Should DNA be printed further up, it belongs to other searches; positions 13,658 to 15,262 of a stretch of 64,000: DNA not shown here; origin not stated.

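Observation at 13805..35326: Three-member paralog family of secreted proteins sharing a LamG-like domain and a repeated ......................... module, with no recognisable catalytic family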

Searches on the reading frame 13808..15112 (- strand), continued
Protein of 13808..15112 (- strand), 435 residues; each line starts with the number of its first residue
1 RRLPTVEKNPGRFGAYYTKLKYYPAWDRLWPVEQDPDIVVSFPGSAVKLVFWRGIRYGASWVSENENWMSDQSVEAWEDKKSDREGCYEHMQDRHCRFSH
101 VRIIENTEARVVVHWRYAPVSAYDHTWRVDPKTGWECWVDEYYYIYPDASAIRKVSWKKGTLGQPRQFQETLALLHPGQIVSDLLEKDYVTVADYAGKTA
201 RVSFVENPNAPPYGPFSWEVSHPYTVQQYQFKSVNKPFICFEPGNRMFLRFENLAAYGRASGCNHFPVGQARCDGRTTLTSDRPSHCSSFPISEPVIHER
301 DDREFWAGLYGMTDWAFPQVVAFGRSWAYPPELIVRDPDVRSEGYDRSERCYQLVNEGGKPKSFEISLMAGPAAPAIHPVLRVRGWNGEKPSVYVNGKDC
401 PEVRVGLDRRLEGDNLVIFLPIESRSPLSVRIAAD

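Call 66: search_protein_families(library=pfam, proteins=[L021:11433-13490:-, L060:12450-15263:+, L059:14780-15976:+, L072:6950-9211:+, L044:4592-6634:+, L045:2441-3793:+, L076:13182-14729:+, L029:2249-4387:-, L033:6607-7599:+, L022:43-2169:-], max_evalue=0.001)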
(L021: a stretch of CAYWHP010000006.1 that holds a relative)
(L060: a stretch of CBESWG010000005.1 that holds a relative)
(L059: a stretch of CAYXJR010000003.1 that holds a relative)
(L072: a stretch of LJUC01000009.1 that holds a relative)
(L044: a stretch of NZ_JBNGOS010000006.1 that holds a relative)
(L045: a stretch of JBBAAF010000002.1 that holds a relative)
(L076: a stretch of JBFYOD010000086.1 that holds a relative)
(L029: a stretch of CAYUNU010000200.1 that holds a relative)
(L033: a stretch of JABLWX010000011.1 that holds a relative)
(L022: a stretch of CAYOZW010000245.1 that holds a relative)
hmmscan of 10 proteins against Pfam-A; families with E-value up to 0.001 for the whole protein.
L021:11433-13490:- (686 aa): 0 families

L060:12450-15263:+ (938 aa): 5 families
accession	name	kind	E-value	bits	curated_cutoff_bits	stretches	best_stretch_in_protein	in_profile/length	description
PF17389.8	Bac_rhamnosid6H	-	3e-77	260.6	24.5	1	498-820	2-337/339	Bacterial alpha-L-rhamnosidase 6 hairpin glycosidase domain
PF08531.16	Bac_rhamnosid_N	-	7.6e-60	202.1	25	1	189-363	2-172/172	Alpha-L-rhamnosidase N-terminal domain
PF25788.1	Ig_Rha78A_N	-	1e-40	138.6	27.4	1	40-149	2-105/105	Rha78A-like, N-terminal immunoglobulin domain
PF05592.18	Bac_rhamnosid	-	1.7e-25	89.3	22.2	1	372-490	2-99/102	Bacterial alpha-L-rhamnosidase concanavalin-like domain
PF17390.7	Bac_rhamnosid_C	-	7.7e-21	74.1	22.1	1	824-898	1-73/78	Bacterial alpha-L-rhamnosidase C-terminal domain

L059:14780-15976:+ (399 aa): 1 family
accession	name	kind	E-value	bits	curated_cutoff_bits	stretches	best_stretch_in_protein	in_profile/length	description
PF03629.24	SASA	-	3.6e-24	86.1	24.8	1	37-263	2-171/226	Carbohydrate esterase, sialic acid-specific acetylesterase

L072:6950-9211:+ (754 aa): 6 families
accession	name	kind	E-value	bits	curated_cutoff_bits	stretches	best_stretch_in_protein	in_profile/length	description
PF15902.12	Sortilin-Vps10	-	5.3e-36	124.8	33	3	149-273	3-114/446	Sortilin, neurotensin receptor 3,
PF02012.26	BNR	-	6e-15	53.2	27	0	658-668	1-11/12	BNR/Asp-box repeat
PF14870.12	PSII_BNR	-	9.6e-10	38.6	27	0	75-107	236-268/303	Photosynthesis system II assembly factor YCF48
PF15899.11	BNR_6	-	9.5e-07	28.7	27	0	657-669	1-13/14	BNR-Asp box repeat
PF24316.1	Tli3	-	1.8e-06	28.8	27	0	649-690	78-117/129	T6SS Tli3 immunity protein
PF13088.12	BNR_2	-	1.8e-06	28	31.4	0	98-238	143-266/277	BNR repeat-like domain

L044:4592-6634:+ (681 aa): 3 families
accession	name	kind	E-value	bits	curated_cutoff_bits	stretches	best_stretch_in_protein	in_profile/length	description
PF01055.32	Glyco_hydro_31_2nd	-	5e-77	259.9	23.5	1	251-580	2-325/328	Glycosyl hydrolases family 31 TIM-barrel domain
PF21365.3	Glyco_hydro_31_3rd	-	3.3e-29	101.6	24.4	1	591-674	1-83/87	Glycosyl hydrolase family 31 C-terminal domain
PF13802.12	Gal_mutarotas_2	-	1.9e-13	51.5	27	1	52-205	5-179/184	Glycosyl hydrolase 31 N-terminal galactose mutarotase-like domain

L045:2441-3793:+ (451 aa): 3 families
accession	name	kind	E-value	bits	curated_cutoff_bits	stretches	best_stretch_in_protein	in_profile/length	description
PF01408.29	GFO_IDH_MocA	-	7.8e-18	65.7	24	1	45-161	2-119/120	Oxidoreductase family, NAD-binding Rossmann fold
PF19051.5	GFO_IDH_MocA_C2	-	1.8e-17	64.1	23.3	1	215-276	47-110/254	Oxidoreductase family, C-terminal alpha/beta domain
PF22725.1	GFO_IDH_MocA_C3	-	7.9e-09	36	27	1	233-297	26-89/124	GFO/IDH/MocA C-terminal domain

L076:13182-14729:+ (516 aa): 2 families
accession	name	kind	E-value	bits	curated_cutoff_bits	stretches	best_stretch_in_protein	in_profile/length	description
PF03313.21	SDH_alpha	-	2.3e-50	172.1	26.4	1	246-504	3-260/260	Serine dehydratase alpha chain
PF03315.21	SDH_beta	-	1.2e-07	32.7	26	1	16-136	10-151/155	Serine dehydratase beta chain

L029:2249-4387:- (713 aa): 6 families
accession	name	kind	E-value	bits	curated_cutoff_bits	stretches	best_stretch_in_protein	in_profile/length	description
PF13426.13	PAS_9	-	1.8e-33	115.4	27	3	169-264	8-102/103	PAS domain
PF08447.18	PAS_3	-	1.5e-30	105.7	25.6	2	428-508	3-82/89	PAS fold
PF00989.32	PAS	-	1.6e-25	89.8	22.6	1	153-263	2-113/113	PAS fold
PF08448.16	PAS_4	-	3.7e-21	75.8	23.1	0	419-522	10-109/110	PAS fold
PF13188.13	PAS_8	-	3.2e-17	62.2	21.8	0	535-603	3-59/65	PAS domain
PF24820.1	Diguanyl_cycl_sensor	-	0.00084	19.7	28.1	0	168-204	12-48/109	Diguanylate cyclase-like sensor domain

L033:6607-7599:+ (331 aa): 1 family
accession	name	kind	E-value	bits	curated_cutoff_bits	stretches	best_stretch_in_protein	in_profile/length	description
PF02423.21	OCD_Mu_crystall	-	4.4e-74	249.7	24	1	4-310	6-304/314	Ornithine cyclodeaminase/mu-crystallin family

L022:43-2169:- (709 aa): 5 families
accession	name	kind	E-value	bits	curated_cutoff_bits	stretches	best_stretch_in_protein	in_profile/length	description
PF01433.26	Peptidase_M1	-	1.3e-42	146.3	27.7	1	251-456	4-218/218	Peptidase family M1 domain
PF13646.12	HEAT_2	-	6.6e-24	84.4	27.7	3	620-704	6-88/88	HEAT repeats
PF17900.6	Peptidase_M1_N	-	5.8e-16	59.6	25.8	1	41-214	3-186/186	Peptidase M1 N-terminal domain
PF02985.28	HEAT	-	7.4e-09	35.5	23.5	0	619-641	5-27/31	HEAT repeat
PF03130.22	HEAT_PBS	-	0.00083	20.1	20.9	0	663-686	2-25/27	PBS lyase HEAT-like repeat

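Call 76: list_cluster_members(proteins=[P0246, P0253, P0250, P0269, P0281, P0314, P0330, P0260, P0264, P0327])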
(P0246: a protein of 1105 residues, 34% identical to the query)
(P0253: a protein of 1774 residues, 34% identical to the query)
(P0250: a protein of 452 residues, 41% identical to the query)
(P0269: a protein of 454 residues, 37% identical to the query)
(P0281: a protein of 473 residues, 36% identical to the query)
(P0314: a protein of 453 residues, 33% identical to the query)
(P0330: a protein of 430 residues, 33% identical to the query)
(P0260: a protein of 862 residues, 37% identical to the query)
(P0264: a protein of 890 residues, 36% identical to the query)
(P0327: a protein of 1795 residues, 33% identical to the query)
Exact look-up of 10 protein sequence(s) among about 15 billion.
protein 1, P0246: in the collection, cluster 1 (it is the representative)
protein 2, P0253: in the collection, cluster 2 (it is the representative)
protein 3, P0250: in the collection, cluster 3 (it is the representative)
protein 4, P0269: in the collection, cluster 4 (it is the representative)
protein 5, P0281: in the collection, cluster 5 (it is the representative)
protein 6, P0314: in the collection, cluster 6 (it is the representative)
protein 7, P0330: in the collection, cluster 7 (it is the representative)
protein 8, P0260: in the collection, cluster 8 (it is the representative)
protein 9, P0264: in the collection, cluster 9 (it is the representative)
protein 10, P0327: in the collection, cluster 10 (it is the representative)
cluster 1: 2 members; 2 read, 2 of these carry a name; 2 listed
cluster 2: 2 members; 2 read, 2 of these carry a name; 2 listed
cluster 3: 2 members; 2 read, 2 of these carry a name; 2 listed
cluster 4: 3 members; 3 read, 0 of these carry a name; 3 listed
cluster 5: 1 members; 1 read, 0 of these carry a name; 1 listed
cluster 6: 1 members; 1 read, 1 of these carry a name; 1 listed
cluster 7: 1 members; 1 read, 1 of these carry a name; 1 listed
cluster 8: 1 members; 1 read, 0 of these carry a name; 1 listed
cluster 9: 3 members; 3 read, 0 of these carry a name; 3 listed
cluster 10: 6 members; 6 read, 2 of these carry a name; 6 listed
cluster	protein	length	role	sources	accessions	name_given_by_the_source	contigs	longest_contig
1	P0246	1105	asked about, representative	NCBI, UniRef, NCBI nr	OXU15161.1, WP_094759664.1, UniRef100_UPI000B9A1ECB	LamG domain-containing protein [Sedimentisphaera salicampi] | LamG domain-containing protein n=1 Tax=Sedimentisphaera salicampi TaxID=1941349 ...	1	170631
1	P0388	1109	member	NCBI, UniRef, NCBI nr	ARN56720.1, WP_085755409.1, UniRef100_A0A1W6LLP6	LamG domain-containing protein [Sedimentisphaera salicampi] | LamG-like jellyroll fold domain-containing protein n=1 Tax=Sedimentisphaera salicampi ...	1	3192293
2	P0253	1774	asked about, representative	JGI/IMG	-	hypothetical protein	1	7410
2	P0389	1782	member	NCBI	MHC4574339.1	MAG: LamG domain-containing protein [Planctomycetota bacterium]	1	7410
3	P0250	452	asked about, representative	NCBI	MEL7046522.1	MAG: hypothetical protein AAGL66_16140, partial [Pseudomonadota bacterium]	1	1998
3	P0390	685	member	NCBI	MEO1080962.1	MAG: LamG-like jellyroll fold domain-containing protein [Pseudomonadota bacterium]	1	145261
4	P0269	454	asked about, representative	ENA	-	-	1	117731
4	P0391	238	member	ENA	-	-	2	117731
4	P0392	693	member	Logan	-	-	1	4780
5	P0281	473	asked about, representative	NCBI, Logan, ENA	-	-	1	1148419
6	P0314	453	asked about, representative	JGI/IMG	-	hypothetical protein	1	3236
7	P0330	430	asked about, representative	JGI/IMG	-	hypothetical protein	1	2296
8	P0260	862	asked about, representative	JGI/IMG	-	-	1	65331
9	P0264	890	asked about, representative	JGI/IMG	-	-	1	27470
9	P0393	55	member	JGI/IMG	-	-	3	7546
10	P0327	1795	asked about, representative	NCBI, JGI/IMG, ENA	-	uncharacterized protein YjdB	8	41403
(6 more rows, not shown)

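Call 81: search_solved_structures(query=L021:11433-13490:-, max_evalue=1)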
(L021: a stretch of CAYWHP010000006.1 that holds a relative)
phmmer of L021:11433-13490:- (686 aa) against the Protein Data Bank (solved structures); distinct sequences matched with E-value up to 1: 0.

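Call 88: search_protein_families(library=pfam, proteins=[L072:1967-2857:+, L063:8067-9137:+, L028:1392-2690:+, L014:9354-10247:+, L015:4501-6186:-, L087:9157-9837:+, L024:13614-15680:-, L039:7799-9259:+, L039:4575-7778:+, L063:11326-13740:+], max_evalue=0.001)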
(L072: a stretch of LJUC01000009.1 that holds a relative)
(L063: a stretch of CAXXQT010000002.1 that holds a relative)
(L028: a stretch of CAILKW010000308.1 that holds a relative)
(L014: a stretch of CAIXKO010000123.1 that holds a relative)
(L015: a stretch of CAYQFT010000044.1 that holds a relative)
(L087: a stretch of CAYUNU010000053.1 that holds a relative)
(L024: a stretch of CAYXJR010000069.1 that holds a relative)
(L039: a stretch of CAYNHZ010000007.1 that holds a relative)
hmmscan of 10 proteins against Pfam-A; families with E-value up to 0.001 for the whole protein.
L072:1967-2857:+ (297 aa): 1 family
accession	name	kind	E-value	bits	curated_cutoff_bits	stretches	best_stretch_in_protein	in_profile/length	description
PF00294.29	PfkB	-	2.4e-42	145.8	25.8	1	26-291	34-300/302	pfkB family carbohydrate kinase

L063:8067-9137:+ (357 aa): 3 families
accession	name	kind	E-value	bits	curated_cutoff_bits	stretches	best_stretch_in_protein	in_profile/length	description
PF00483.29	NTP_transferase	-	1.2e-28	100.8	21.2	1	8-284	2-236/245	Nucleotidyl transferase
PF12804.13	NTP_transf_3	-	1.6e-06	28.9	27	1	8-117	1-96/160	MobA-like NTP transferase domain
PF01128.25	IspD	-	0.00049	20.4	27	0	8-73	3-63/221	2-C-methyl-D-erythritol 4-phosphate cytidylyltransferase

L028:1392-2690:+ (433 aa): 1 family
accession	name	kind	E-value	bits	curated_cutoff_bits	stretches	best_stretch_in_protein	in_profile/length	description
PF13810.12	DUF4185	-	1.7e-08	34.5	39.5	1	176-363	120-270/309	Domain of unknown function (DUF4185)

L014:9354-10247:+ (298 aa): 1 family
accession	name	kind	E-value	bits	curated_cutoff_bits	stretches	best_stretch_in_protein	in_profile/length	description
PF01261.30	AP_endonuc_2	-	1.3e-31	110.6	31.1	1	35-268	2-234/249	Xylose isomerase-like TIM barrel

L015:4501-6186:- (562 aa): 1 family
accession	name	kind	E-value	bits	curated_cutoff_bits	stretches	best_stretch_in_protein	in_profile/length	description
PF00246.29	Peptidase_M14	-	8.4e-08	32.6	21.6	1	74-190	13-131/286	Zinc carboxypeptidase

L087:9157-9837:+ (227 aa): 2 families
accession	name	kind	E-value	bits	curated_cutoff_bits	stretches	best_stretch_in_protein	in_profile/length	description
PF00072.30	Response_reg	-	3.6e-25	88.7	30.2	1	5-113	2-110/111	Response regulator receiver domain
PF00486.34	Trans_reg_C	-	4.1e-18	65.7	26.2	1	150-223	5-77/77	Transcriptional regulatory protein, C terminal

L024:13614-15680:- (689 aa): 4 families
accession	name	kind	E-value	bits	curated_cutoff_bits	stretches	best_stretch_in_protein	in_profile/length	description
PF07944.18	Beta-AFase-like_GH127_cat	-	1.5e-95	320.8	24.9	1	49-440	1-375/376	Beta-L-arabinofuranosidase, GH127 catalytic domain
PF20736.2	Glyco_hydro127M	-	5e-25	87.9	24.2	1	450-588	1-95/95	Beta-L-arabinofuranosidase, GH127 middle domain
PF20737.2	Glyco_hydro127C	-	3.4e-19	68.8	23.7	1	590-689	1-70/71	Glycoside hydrolase family 127 C-terminal domain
PF07470.19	Glyco_hydro_88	-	3.3e-05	23.5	26.6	1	151-238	20-100/352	Glycosyl Hydrolase Family 88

L039:7799-9259:+ (487 aa): 2 families
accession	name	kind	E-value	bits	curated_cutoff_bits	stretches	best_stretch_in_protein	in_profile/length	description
PF12771.13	SusD-like_2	-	9.5e-86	288.6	27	1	70-453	48-415/415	Starch-binding associating with outer membrane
PF12741.13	SusD-like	-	2.7e-58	198.7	27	2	62-388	62-370/495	Susd and RagB outer membrane lipoprotein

L039:4575-7778:+ (1068 aa): 3 families
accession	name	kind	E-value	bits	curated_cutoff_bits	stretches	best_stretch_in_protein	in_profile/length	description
PF00593.30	TonB_dep_Rec_b-barrel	-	3.4e-20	73.7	27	1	439-926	18-412/436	TonB dependent receptor-like, beta-barrel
PF07715.20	Plug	-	2.6e-18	66.9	23.9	1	120-241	2-107/107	TonB-dependent Receptor Plug Domain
PF13715.12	CarbopepD_reg_2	-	2.1e-12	47.3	32.2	1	28-111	1-88/88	CarboxypepD_reg-like domain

L063:11326-13740:+ (805 aa): 3 families
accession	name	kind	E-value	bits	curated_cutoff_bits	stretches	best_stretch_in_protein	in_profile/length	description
PF19805.5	DUF6288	-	2.6e-162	541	26.3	1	74-465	1-402/402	Family of unknown function (DUF6288)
PF13646.12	HEAT_2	-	5.3e-13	49.5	27.7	2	504-575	3-74/88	HEAT repeats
PF02985.28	HEAT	-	0.00021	21.7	23.5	0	532-557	2-27/31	HEAT repeat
